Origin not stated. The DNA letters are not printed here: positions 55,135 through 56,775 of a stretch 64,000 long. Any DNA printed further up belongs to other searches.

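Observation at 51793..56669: Radical SAM/SPASM maturase in a sigma-54-driven unit with a CHASE2-like sensor kinase and a sigma-54 activator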

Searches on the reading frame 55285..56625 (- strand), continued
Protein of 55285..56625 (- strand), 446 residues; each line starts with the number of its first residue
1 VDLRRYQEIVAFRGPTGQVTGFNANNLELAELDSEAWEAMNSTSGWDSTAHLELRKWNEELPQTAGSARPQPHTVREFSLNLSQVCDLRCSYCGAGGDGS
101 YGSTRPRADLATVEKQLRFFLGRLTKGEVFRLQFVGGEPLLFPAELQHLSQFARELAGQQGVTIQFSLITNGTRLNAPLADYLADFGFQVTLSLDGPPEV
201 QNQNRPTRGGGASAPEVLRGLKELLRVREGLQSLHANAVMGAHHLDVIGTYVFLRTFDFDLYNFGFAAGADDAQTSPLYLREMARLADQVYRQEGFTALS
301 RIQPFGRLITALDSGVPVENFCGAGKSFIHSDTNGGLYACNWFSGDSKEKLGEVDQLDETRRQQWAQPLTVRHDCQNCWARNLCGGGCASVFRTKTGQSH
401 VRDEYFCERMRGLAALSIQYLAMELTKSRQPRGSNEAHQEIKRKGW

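Call 17: find_encoding_contigs(protein=P0050, flank=6000, max_places=1)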
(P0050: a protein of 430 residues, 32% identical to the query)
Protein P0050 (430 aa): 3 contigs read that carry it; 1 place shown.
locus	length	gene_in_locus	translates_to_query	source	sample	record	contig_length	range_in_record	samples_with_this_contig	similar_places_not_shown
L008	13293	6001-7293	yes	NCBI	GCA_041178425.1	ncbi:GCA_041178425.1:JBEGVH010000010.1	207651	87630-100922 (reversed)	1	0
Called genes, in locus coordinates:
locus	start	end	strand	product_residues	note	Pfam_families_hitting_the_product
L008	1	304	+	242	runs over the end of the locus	-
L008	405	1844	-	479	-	-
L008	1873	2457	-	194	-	PF00166:Cpn10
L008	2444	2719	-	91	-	PF04368:DUF507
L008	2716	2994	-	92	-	PF04368:DUF507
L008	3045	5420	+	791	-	PF00912:Transgly, PF00905:Transpeptidase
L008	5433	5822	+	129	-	-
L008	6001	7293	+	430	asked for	PF04055:Radical_SAM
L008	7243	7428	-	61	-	-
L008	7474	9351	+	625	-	PF05226:CHASE2, PF00512:HisKA, PF02518:HATPase_c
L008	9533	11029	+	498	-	PF00072:Response_reg, PF00158:Sigma54_activat, PF14532:Sigma54_activ_2, PF07728:AAA_5 (faint), PF25601:AAA_lid_14, PF02954:HTH_8 (weak)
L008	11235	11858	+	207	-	-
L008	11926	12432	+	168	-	PF01252:Peptidase_A8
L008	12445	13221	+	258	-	PF01790:LGT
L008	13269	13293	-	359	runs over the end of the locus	PF00158:Sigma54_activat, PF14532:Sigma54_activ_2, PF07724:AAA_2, PF00004:AAA (weak), PF07728:AAA_5, PF25601:AAA_lid_14, PF02954:HTH_8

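Call 18: find_encoding_contigs(protein=P0053, flank=6000, max_places=1)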
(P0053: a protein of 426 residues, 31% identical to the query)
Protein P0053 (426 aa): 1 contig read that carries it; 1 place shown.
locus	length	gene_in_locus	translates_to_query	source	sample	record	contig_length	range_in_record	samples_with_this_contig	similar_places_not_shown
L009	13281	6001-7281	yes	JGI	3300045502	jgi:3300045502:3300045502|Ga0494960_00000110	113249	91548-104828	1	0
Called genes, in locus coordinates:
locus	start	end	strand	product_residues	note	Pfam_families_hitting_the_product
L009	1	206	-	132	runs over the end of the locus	PF01850:PIN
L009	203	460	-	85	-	-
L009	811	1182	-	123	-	-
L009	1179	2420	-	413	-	-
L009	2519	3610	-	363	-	-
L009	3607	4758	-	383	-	PF02661:Fic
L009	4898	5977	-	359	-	PF12706:Lactamase_B_2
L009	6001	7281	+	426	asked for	PF04055:Radical_SAM, PF13353:Fer4_12 (weak)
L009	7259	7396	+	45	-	-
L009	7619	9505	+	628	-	PF05226:CHASE2, PF00512:HisKA, PF02518:HATPase_c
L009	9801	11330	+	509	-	PF00072:Response_reg, PF00158:Sigma54_activat, PF14532:Sigma54_activ_2, PF07728:AAA_5 (weak), PF25601:AAA_lid_14, PF02954:HTH_8 (weak)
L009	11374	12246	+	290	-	-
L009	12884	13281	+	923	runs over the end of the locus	PF00133:tRNA-synt_1, PF09334:tRNA-synt_1g, PF08264:Anticodon_1, PF06827:zf-FPG_IleRS (weak)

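Call 25: find_related_loci(query=A1, collection=genome_contigs, flank=6000)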
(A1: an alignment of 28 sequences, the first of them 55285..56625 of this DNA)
Query A1 (446 aa) in genome_contigs; peptide patterns used: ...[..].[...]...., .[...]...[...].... (x = any residue, [..] = any of these).
600 stretches matched a pattern (row limit reached: there are more); 581 encode a relative of the query (tblastn E <= 1e-3); the best 80 are kept; 80 distinct loci.
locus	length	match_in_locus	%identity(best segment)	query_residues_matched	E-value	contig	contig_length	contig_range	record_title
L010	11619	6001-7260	42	1-422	8e-113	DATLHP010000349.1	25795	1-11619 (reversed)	MAG TPA_asm: Bdellovibrionales bacterium isolate SMAG_U13643 k141_3356058, whole genome shotgun sequence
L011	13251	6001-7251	37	1-420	5e-108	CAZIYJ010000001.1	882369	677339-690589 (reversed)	MAG TPA_asm: uncultured Bdellovibrionales bacterium isolate SRP302895_co1_154 genome assembly, contig: NODE_1_length_882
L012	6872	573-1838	38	2-420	3e-108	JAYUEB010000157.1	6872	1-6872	MAG: Bdellovibrionales bacterium isolate GFS_7426 GFS_7426_156, whole genome shotgun sequence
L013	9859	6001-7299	39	3-436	3e-108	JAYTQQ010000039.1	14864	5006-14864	MAG: Bdellovibrionales bacterium isolate GFS_4694 GFS_4694_38, whole genome shotgun sequence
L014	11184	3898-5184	38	1-430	3e-106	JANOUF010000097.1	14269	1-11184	MAG: Bdellovibrionales bacterium isolate VAR_39_metabat_189 VAR_39_k141_3331988, whole genome shotgun sequence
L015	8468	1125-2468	37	1-444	8e-105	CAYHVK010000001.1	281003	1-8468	MAG TPA_asm: uncultured Pseudobdellovibrionaceae bacterium isolate ERP119705_co17_1025 genome assembly, contig: NODE_5_l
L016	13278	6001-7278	39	1-422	5e-104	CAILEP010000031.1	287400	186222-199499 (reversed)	MAG: uncultured Bdellovibrionales bacterium isolate VK3_bin-0444 genome assembly, contig: bin-0444:31/35, whole genome s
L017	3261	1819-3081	40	1-422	3e-105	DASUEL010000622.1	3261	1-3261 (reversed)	MAG TPA_asm: Bdellovibrionales bacterium isolate SMAG_U1352 k141_2194082, whole genome shotgun sequence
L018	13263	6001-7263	38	1-423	6e-101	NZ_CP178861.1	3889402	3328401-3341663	Bdellovibrio sp. HCB-162 chromosome, complete genome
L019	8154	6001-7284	40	1-422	2e-99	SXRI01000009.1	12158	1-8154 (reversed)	MAG: Bdellovibrionales bacterium isolate F1-140-MAGs054 F1-140__c19793, whole genome shotgun sequence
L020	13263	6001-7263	36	1-423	9e-98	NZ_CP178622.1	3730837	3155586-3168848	Bdellovibrio sp. HCB117 chromosome, complete genome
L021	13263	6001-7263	38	1-422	2e-107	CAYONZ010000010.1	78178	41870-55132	MAG TPA_asm: uncultured Bdellovibrionales bacterium isolate SRP278252_co1_713 genome assembly, contig: NODE_358_length_7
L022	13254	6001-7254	35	1-420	1e-97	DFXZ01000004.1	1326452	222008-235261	MAG TPA_asm: Bdellovibrio sp. UBA4095 UBA4095_contig_967, whole genome shotgun sequence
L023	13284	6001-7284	35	1-420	1e-96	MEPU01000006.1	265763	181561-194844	MAG: Bdellovibrionales bacterium RIFCSPHIGHO2_01_FULL_40_29 rifcsphigho2_01_scaffold_26, whole genome shotgun sequence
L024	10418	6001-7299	35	1-420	1e-95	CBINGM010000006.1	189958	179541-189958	MAG TPA_asm: uncultured Pseudobdellovibrio sp. isolate SRR16817036_concoct_18 genome assembly, contig: ERZ27393611.17, w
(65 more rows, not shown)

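Call 36: search_solved_structures(query=A1, max_evalue=0.001, show_alignments=2)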
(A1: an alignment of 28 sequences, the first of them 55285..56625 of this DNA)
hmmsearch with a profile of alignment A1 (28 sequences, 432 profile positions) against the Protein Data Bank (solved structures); distinct sequences matched with E-value up to 0.001: 16.
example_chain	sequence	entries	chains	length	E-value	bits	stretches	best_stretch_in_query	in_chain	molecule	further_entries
5wgg_A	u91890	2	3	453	3.5e-46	161.3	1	58-391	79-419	Radical SAM domain protein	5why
4k37_A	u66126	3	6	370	1.3e-24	90.2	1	86-413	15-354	Anaerobic sulfatase-maturating enzyme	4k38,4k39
4k36_A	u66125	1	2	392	1.6e-24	89.9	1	86-413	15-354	Anaerobic sulfatase-maturating enzyme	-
8vpo_A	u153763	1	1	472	4.5e-24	88.4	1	50-419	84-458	Radical SAM core domain-containing protein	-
9gm3_A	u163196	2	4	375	5.8e-20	74.9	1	73-229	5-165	ChlB radical SAM domain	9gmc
6efn_A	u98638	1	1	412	4.7e-09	39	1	35-222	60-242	Sporulation killing factor maturation protein SkfB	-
6b4c_A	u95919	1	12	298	1.5e-06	30.7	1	123-203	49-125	Viperin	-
9dgw_A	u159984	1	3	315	1.7e-06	30.5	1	123-203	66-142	Radical SAM core domain-containing protein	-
7n7i_A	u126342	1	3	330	1.7e-06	30.5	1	123-203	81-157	Viperin-like enzyme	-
9dfw_A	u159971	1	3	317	1.8e-06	30.5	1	123-203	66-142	Radical SAM core domain-containing protein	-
9dfu_A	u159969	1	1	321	1.8e-05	27.1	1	121-196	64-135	Radical SAM core domain-containing protein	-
9dfn_A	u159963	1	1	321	1.9e-05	27.1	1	121-196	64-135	Radical SAM core domain-containing protein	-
7vob_C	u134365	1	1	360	4.2e-05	25.9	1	106-206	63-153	Cytosylglucuronate decarboxylase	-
7voc_C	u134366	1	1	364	4.2e-05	25.9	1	106-206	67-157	Cytosylglucuronate decarboxylase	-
2fb2_A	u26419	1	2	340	0.00065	22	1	70-203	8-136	Molybdenum cofactor biosynthesis protein A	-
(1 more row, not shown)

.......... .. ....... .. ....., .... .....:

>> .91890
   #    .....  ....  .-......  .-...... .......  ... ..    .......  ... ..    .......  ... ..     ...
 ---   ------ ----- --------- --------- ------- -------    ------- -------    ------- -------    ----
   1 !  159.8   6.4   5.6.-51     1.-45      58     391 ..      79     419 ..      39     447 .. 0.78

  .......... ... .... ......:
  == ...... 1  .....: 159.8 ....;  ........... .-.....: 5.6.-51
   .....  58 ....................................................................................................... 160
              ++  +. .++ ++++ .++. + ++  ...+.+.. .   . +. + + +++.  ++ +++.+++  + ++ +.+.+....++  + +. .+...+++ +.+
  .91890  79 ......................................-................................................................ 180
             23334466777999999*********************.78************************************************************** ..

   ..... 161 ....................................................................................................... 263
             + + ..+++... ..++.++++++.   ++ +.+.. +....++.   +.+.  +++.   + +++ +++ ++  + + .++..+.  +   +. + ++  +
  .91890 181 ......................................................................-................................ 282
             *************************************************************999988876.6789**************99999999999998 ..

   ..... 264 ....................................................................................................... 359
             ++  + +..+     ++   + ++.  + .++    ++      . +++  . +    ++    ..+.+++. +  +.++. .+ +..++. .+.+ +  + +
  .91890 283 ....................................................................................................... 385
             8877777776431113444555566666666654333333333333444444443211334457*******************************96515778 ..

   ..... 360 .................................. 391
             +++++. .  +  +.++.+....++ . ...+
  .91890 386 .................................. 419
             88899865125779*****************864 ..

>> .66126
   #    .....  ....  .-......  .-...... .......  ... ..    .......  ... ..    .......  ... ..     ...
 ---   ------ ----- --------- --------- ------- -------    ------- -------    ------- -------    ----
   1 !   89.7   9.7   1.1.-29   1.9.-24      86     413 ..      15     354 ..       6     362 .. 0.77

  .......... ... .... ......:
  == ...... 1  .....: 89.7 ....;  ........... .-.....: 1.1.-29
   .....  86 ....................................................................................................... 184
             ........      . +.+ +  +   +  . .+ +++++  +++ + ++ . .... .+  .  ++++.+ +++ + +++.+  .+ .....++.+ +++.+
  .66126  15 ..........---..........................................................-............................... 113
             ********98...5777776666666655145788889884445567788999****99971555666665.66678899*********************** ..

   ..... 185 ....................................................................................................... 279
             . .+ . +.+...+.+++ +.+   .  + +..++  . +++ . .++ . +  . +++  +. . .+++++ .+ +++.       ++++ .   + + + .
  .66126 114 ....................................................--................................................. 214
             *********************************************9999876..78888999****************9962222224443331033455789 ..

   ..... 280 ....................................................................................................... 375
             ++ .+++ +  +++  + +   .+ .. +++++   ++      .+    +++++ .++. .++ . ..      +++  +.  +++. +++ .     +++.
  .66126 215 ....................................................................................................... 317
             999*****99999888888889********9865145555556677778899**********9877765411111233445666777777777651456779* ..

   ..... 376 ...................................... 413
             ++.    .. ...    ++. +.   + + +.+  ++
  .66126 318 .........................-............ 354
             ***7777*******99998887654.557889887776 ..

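Call 41: predict_structure(alignment_id=A1)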
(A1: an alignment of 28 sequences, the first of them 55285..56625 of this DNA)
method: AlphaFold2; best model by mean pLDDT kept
length: 446 residues; sequences in the alignment: 28
mean_pLDDT: 87.7   pTM: 0.86
mean pLDDT of the five models: 87.7, 87.3, 84.3, 82.5, 80.7
residues with pLDDT >= 90: 257; 70-90: 146; 50-70: 27; < 50: 16
segments of 3 or more residues with pLDDT < 50: 65-67, 430-435, 444-446
pLDDT, mean of each block of 10 residues (from residue 1): 86 84 89 90 79 90 56 83 81 57 76 96 93 91 96 97 97 96 98 96 90 96 98 97 95 98 93 95 97 95 94 84 86 92 88 91 86 88 90 88 93 93 76 48 43
secondary structure, 60 per line:
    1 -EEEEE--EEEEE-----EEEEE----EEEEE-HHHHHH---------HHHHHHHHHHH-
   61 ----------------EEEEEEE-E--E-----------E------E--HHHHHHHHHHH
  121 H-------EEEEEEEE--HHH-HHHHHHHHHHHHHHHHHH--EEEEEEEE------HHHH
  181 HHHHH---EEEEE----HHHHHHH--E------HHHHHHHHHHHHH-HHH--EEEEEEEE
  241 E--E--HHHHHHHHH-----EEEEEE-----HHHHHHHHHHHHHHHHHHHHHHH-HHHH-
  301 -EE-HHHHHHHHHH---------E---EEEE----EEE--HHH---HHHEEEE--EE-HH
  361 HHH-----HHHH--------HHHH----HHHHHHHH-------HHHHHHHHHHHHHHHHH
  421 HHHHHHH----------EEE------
elements in order: E2-6 E9-13 E19-23 E28-32 H34-39 H49-59 E77-83 H110-121 E129-136 H143-160 E163-170 H177-185 E189-193 H198-204 H214-226 E233-241 H247-255 E261-266 H272-294 H296-299 H305-314 E328-331 E336-338 E350-353 H359-363 H369-372 H381-384 H389-396 H404-427 E438-440

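Call 44: fold_search(model_id=the predicted structure, library=pdb)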
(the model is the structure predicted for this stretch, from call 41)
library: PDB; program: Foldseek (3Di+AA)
matches with E <= 10: 1404; with E <= 0.001: 88
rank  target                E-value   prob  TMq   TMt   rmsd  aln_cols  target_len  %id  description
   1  5wgg_A                4.1e-23  1.00  0.78  0.79   4.1       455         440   21  Structural Insights into Thioether Bond Formation in the Biosynthesis of Sactipeptides (released 2017-07-26)
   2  5why_B                4.6e-23  1.00  0.76  0.80   4.1       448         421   20  Structural Insights into Thioether Bond Formation in the Biosynthesis of Sactipeptides (released 2017-07-26)
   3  5why_A                1.4e-21  1.00  0.75  0.80   7.3       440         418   19  Structural Insights into Thioether Bond Formation in the Biosynthesis of Sactipeptides (released 2017-07-26)
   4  4k36_B                3.0e-18  1.00  0.62  0.75   3.7       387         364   18  His6 tagged anSMEcpe with bound AdoMet (released 2013-05-08)
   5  9gm3_A                5.0e-18  1.00  0.67  0.78   3.5       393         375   19  Crystal structure of the complex formed between the radical SAM protein ChlB and the leader region of its precursor su (released 2025-06-25)
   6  4k38_A                5.0e-18  1.00  0.66  0.78   3.6       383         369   19  Native anSMEcpe with bound AdoMet and Kp18Cys peptide (released 2013-05-08)
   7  4k37_B                9.7e-18  1.00  0.65  0.78   3.8       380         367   19  Native anSMEcpe with bound AdoMet (released 2013-05-08)
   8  9gm3_C                1.1e-17  1.00  0.67  0.79   3.5       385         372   19  Crystal structure of the complex formed between the radical SAM protein ChlB and the leader region of its precursor su (released 2025-06-25)
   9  4k36_A                1.3e-17  1.00  0.66  0.76   3.5       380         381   20  His6 tagged anSMEcpe with bound AdoMet (released 2013-05-08)
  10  4k37_A                2.1e-17  1.00  0.66  0.79   3.6       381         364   19  Native anSMEcpe with bound AdoMet (released 2013-05-08)
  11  4k38_B                2.1e-17  1.00  0.65  0.78   3.8       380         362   20  Native anSMEcpe with bound AdoMet and Kp18Cys peptide (released 2013-05-08)
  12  4k39_A                2.3e-17  1.00  0.63  0.77   3.9       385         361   20  Native anSMEcpe with bound AdoMet and Cp18Cys peptide (released 2013-05-08)
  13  4k39_B                2.4e-17  1.00  0.62  0.76   3.8       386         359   19  Native anSMEcpe with bound AdoMet and Cp18Cys peptide (released 2013-05-08)
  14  9gmc_C                3.7e-17  1.00  0.67  0.80   3.4       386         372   19  Crystal structure of the complex formed between the radical SAM protein ChlB and the R3A mutant of ChlA (released 2025-06-25)
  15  9gmc_A                5.2e-17  1.00  0.67  0.79   3.6       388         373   19  Crystal structure of the complex formed between the radical SAM protein ChlB and the R3A mutant of ChlA (released 2025-06-25)
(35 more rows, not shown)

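Call 60: list_cluster_members(proteins=[P0020, P0123])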
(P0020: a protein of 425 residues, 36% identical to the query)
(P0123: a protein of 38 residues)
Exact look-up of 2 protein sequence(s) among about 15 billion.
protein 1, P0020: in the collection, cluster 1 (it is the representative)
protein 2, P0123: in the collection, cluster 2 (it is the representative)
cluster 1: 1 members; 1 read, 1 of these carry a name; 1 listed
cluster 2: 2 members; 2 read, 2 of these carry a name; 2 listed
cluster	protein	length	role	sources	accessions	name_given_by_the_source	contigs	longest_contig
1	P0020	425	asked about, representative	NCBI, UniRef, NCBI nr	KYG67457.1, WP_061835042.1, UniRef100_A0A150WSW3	radical SAM/SPASM domain-containing protein [Bdellovibrio bacteriovorus] | Radical SAM/SPASM domain-containing protein n=1 Tax=Bdellovibrio bacteriovorus TaxID=959 ... | radical SAM protein [Bdellovibrio bacteriovorus]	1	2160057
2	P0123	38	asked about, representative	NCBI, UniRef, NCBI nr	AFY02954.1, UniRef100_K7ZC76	hypothetical protein Bdt_3279 [Bdellovibrio bacteriovorus str. Tiberius] | Uncharacterized protein n=1 Tax=Bdellovibrio bacteriovorus str. Tiberius TaxID=1069642 ...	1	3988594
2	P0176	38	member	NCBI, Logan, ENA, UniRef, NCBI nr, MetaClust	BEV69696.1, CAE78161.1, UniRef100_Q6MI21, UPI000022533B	hypothetical protein Bb109J_c3116 [Bdellovibrio bacteriovorus] | Uncharacterized protein n=1 Tax=Bdellovibrio bacteriovorus (strain ATCC 15356 / DSM 50701 ... | status=active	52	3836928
